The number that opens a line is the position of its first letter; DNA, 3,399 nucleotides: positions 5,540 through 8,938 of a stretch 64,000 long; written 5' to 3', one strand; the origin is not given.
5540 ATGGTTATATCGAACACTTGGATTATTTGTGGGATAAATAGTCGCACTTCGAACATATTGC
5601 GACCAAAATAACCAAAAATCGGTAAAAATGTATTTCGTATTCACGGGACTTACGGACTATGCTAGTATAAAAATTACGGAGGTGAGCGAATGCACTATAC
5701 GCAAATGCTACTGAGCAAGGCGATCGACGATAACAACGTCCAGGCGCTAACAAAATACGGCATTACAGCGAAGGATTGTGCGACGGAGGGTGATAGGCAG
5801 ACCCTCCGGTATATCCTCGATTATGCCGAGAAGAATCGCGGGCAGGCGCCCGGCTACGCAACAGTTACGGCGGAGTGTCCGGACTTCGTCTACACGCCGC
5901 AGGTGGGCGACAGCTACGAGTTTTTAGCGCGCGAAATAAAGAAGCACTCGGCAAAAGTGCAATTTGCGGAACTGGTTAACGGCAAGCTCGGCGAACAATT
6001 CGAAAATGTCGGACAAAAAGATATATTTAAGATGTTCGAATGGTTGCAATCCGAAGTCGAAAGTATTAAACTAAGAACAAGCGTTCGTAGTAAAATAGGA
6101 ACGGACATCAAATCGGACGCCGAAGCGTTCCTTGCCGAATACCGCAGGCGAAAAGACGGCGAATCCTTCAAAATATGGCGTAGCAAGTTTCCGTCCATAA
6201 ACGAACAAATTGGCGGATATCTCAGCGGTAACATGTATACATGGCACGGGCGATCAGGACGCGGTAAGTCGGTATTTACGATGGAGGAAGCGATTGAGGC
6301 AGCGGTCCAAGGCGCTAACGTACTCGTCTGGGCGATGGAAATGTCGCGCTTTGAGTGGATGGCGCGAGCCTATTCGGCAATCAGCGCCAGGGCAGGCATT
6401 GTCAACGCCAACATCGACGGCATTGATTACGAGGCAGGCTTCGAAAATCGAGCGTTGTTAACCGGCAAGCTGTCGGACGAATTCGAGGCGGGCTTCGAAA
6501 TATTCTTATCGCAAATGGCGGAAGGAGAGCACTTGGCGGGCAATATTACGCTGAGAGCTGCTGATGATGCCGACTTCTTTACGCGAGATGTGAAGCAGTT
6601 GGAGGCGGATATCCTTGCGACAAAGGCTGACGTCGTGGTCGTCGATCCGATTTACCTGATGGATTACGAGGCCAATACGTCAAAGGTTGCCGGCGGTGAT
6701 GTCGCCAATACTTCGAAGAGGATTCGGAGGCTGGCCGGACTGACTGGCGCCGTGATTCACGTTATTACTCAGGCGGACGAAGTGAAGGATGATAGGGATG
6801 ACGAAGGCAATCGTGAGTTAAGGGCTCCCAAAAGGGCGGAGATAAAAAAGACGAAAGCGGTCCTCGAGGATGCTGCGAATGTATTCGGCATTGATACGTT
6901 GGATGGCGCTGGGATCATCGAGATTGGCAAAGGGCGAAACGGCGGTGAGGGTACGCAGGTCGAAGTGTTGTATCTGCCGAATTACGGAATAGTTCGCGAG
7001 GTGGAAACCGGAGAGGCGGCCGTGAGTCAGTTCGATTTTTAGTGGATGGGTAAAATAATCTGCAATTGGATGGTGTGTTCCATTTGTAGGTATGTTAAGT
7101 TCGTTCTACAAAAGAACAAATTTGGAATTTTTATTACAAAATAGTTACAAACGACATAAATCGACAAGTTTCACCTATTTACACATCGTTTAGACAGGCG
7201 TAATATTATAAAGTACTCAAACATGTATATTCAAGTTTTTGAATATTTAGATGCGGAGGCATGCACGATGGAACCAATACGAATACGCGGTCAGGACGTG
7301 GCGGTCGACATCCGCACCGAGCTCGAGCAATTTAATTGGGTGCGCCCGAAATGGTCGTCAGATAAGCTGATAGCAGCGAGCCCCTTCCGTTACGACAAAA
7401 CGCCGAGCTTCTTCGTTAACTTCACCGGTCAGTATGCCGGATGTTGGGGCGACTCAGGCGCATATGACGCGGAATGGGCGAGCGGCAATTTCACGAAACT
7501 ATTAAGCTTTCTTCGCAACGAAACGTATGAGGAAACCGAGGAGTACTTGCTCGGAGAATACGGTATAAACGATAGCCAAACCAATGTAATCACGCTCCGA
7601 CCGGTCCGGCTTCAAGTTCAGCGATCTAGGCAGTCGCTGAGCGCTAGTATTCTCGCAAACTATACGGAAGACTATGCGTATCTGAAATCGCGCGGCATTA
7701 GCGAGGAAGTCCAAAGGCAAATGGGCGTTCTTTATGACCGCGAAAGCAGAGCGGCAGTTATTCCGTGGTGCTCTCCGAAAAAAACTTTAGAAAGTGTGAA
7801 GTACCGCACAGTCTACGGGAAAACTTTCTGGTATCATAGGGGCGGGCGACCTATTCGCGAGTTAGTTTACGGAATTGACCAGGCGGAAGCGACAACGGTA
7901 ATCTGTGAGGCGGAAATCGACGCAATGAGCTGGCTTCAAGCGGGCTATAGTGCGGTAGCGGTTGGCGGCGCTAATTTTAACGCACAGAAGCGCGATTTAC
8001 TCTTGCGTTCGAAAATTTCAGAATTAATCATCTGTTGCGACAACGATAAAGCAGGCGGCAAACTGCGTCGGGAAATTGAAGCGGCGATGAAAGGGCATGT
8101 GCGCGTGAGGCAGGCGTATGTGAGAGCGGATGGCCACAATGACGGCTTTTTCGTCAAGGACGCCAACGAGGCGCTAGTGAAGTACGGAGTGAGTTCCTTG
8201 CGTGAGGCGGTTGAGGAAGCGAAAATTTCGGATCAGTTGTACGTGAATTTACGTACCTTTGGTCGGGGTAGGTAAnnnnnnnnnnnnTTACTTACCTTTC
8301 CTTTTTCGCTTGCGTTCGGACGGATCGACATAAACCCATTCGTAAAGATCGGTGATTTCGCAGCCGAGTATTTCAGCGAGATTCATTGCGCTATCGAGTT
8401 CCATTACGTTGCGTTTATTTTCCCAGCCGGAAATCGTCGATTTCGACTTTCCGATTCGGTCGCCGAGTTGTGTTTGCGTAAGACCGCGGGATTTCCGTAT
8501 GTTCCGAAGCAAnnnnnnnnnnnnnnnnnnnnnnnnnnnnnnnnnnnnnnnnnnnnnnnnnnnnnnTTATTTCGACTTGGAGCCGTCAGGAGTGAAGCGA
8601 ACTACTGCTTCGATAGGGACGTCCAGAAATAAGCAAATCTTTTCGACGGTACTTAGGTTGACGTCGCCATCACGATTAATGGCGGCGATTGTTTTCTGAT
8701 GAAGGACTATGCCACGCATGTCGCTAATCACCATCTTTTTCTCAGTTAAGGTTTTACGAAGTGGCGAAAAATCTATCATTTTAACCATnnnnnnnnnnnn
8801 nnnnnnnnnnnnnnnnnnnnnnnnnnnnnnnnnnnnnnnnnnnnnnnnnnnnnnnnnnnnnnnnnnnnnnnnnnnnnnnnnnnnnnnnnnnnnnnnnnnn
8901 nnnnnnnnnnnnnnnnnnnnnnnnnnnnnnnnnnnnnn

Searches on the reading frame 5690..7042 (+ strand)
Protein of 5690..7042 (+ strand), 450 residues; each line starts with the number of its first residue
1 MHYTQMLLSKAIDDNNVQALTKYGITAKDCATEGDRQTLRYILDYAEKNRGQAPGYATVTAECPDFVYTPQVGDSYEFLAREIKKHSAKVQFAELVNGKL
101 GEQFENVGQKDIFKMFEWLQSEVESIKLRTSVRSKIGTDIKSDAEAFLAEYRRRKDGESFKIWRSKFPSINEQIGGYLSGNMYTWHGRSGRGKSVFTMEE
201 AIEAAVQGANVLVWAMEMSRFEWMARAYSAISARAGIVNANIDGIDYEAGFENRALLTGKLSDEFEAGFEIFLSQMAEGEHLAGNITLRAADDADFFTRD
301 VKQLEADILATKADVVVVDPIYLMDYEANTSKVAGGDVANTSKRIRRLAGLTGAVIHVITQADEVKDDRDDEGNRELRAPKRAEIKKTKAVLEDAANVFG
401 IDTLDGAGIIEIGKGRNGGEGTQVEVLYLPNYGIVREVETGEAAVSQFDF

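Call 52: search_protein_families(library=phrogs, proteins=[window:5690-7042:+], max_evalue=0.00001)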
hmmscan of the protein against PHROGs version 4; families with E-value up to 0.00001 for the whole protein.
window:5690-7042:+ (450 aa): 3 families
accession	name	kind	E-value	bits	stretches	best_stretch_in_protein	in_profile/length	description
phrog_19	-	DNA, RNA and nucleotide metabolism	1.2e-45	157.5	1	5-443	165-585/621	DnaB-like replicative helicase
phrog_239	-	DNA, RNA and nucleotide metabolism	9.4e-13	49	1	150-442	335-603/801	DNA primase/helicase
phrog_243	-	DNA, RNA and nucleotide metabolism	1.2e-08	35.3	0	165-232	21-84/273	DnaB-like replicative helicase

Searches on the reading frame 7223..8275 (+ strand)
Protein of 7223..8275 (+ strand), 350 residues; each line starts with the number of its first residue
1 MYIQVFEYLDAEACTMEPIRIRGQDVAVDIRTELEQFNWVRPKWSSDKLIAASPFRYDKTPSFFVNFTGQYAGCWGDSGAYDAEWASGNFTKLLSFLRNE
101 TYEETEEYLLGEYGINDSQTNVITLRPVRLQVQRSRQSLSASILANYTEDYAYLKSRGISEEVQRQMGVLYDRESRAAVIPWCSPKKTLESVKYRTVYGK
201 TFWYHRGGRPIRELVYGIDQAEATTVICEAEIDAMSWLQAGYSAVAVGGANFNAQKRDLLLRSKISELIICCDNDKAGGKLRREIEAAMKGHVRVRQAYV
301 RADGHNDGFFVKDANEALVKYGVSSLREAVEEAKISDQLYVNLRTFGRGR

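Call 52: search_protein_families(library=phrogs, proteins=[window:7223-8275:+], max_evalue=0.00001)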
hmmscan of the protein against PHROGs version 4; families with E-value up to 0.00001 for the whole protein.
window:7223-8275:+ (350 aa): 4 families
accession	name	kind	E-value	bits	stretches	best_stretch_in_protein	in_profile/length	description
phrog_47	-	DNA, RNA and nucleotide metabolism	1.7e-33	117.2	1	24-330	29-330/947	DNA primase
phrog_239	-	DNA, RNA and nucleotide metabolism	5.2e-21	76.3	1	148-335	112-314/801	DNA primase/helicase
phrog_849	-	DNA, RNA and nucleotide metabolism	8e-17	62.3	1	137-295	135-319/435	DNA primase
phrog_6444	-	DNA, RNA and nucleotide metabolism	4.9e-14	53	1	48-174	35-163/577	DNA primase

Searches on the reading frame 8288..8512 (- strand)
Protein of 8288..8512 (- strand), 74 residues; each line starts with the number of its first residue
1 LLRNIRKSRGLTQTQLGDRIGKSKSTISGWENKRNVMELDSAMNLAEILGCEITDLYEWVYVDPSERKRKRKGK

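Call 3: search_protein_families(library=pfam, proteins=[window:8288-8512:-], max_evalue=0.1)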
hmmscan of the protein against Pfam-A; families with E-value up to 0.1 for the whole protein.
window:8288-8512:- (74 aa): 14 families
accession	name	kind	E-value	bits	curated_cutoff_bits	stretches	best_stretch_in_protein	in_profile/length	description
PF01381.28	HTH_3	-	7.2e-14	52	23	1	2-56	1-55/55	Helix-turn-helix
PF13443.12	HTH_26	-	2.7e-09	37.6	22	1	2-60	2-61/63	Cro/C1-type HTH DNA-binding domain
PF13560.12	HTH_31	-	4.9e-09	36.8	27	1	2-52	6-57/64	Helix-turn-helix domain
PF12844.13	HTH_19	-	3.8e-08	33.5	30.2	1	1-57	3-59/64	Helix-turn-helix domain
PF20432.4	Xre-like-HTH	-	2.5e-05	24.9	25.8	1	2-28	15-41/63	Antitoxin Xre-like helix-turn-helix domain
PF07022.19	Phage_CI_repr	-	0.00017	22.3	22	1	13-56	15-57/65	Bacteriophage CI repressor helix-turn-helix domain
PF17762.8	HTH_ParB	-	0.006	17.2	22.6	1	3-28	13-38/102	ParB HTH domain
PF01047.28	MarR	-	0.0066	16.7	24.6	1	2-30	9-37/59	MarR family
PF13412.12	HTH_24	-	0.012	15.6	21.9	1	2-28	9-35/48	Winged helix-turn-helix DNA-binding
PF12802.13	MarR_2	-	0.016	15.8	27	1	2-28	11-38/61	MarR family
PF13384.12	HTH_23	-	0.02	15.1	24.6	1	7-30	13-37/50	Homeodomain-like domain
PF22495.2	HTH_92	-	0.027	14.2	27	1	3-36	1-34/45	RsaL-like HTH domain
PF04545.22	Sigma70_r4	-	0.028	14.4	24.1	1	8-28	18-38/50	Sigma-70, region 4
PF13936.12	HTH_38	-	0.041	14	27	1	7-28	17-38/44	Helix-turn-helix domain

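Call 4: search_protein_families(library=ncbifam, proteins=[window:8288-8512:-], max_evalue=0.1)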
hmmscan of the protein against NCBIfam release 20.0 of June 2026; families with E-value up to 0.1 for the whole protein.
window:8288-8512:- (74 aa): 20 families
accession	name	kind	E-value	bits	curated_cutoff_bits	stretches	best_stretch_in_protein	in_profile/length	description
TIGR03070.1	couple_hipB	subfamily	2.1e-09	37.2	71.65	1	2-53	7-58/58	type II toxin-antitoxin system Y4mF family antitoxin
NF007257.0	PRK09706.1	subfamily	4.8e-06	26.4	101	1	2-54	10-62/135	transcriptional repressor DicA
NF041951.1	phage_RstR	subfamily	5.8e-06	26.5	80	1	2-51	7-56/108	RstR family transcriptional repressor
NF003162.0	PRK04140.1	equivalog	9.2e-06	24.9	263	1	2-58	131-187/317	transcriptional regulator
NF007271.0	PRK09726.1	equivalog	1.1e-05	25.3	79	1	2-53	17-68/88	type II toxin-antitoxin system antitoxin HipB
TIGR03830.1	CxxCG_CxxCG_HTH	subfamily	2.1e-05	24.3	61.8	1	2-37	70-105/127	type II TA system antitoxin MqsA family protein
TIGR02612.1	mob_myst_A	hypoth_equivalog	4.5e-05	23.4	122.6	1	2-53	30-83/150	mobile mystery protein A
NF047948.1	male_kill_WMK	equivalog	0.00015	21.3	300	1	3-59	168-224/300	WO male-killing family protein Wmk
NF038310.1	lysogeny_AimR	equivalog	0.00058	19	70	1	2-49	1-48/365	AimR family lysis-lysogeny pheromone receptor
TIGR00270.2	TIGR00270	equivalog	0.00099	19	110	1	2-58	80-136/159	multiprotein bridging factor aMBF1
NF041265.1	NadS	equivalog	0.0017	18.6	60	1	3-39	36-72/94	NadS family protein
TIGR04285.1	nucleoid_noc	exception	0.0072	15.7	315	1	5-43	109-144/255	nucleoid occlusion protein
NF052239.1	antitox_spr1629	equivalog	0.0089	15.2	335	1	2-53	7-58/377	spr1629 family repressor/antitoxin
NF040522.1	VC1465_fam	subfamily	0.011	15.8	70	1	3-48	2-46/111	VC1465 family Xer recombination activation factor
NF000090.1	trans_reg_VanU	equivalog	0.022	15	150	1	9-64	15-69/75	glycopeptide resistance transcriptional regulator VanU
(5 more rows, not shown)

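Call 5: search_protein_families(library=phrogs, proteins=[window:8288-8512:-], max_evalue=0.01)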
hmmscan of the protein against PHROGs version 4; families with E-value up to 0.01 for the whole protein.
window:8288-8512:- (74 aa): 29 families (the best 25 are shown)
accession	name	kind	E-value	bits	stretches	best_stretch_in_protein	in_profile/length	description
phrog_8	-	transcription regulation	4.8e-13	50.3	1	2-72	81-169/346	transcriptional regulator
phrog_3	-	transcription regulation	1.7e-12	48.8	1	2-67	93-156/430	transcriptional repressor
phrog_5823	-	transcription regulation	9e-11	42.5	1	2-66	11-76/404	transcriptional regulator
phrog_4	-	transcription regulation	1.4e-10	41.7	1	2-57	141-192/400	transcriptional repressor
phrog_1373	-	transcription regulation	2.9e-10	41.4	1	1-53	67-119/166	transcriptional regulator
phrog_2439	-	transcription regulation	3e-10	40.5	1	1-57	11-67/367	transcriptional regulator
phrog_7241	-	transcription regulation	1.2e-07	32.8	1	2-57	66-121/122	transcriptional regulator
phrog_2328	-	transcription regulation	3.7e-07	31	1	2-57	20-75/128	transcriptional repressor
phrog_2967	-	transcription regulation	4.5e-07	30.6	1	2-59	15-72/225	transcriptional regulator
phrog_7950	-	transcription regulation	1.3e-06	29.4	1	2-44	12-53/68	transcriptional repressor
phrog_4779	-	transcription regulation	4.7e-06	28.1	1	2-37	7-42/98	transcriptional regulator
phrog_4836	-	transcription regulation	6e-06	27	1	2-54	80-132/194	CII-like regulator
phrog_2104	-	unknown function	1.3e-05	26.4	1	2-34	44-76/103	-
phrog_18342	-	transcription regulation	3.5e-05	24.9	1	2-56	23-79/123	transcriptional repressor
phrog_2339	-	DNA, RNA and nucleotide metabolism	0.00011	23.2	1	2-53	30-82/98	HTH DNA binding protein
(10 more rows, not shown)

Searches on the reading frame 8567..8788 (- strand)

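Call 3: search_protein_families(library=pfam, proteins=[window:8567-8788:-], max_evalue=0.1)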
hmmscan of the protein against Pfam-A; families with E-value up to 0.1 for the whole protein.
window:8567-8788:- (73 aa): 3 families
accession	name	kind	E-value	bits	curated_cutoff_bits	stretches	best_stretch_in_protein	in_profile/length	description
PF13443.12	HTH_26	-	2.3e-05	25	22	1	10-68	2-63/63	Cro/C1-type HTH DNA-binding domain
PF01202.28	SKI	-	0.039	14.5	22.1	1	10-66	55-102/159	Shikimate kinase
PF16191.10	E1_4HB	-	0.039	14.4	25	1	1-26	1-26/70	Ubiquitin-activating enzyme E1 four-helix bundle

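Call 4: search_protein_families(library=ncbifam, proteins=[window:8567-8788:-], max_evalue=0.1)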
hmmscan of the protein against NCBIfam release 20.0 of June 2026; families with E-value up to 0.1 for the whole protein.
window:8567-8788:- (73 aa): 1 family
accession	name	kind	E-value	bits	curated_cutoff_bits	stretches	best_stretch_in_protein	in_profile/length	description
NF003056.0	PRK03975.1-4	equivalog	0.092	12.6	115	0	11-52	4-45/145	putative transcriptional regulator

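Call 5: search_protein_families(library=phrogs, proteins=[window:8567-8788:-], max_evalue=0.01)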
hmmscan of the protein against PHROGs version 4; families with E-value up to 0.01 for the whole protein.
window:8567-8788:- (73 aa): 1 family
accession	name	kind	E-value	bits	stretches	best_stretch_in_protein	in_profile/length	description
phrog_29175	-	head and packaging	0.00094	19.2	1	7-53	252-296/517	virion structural protein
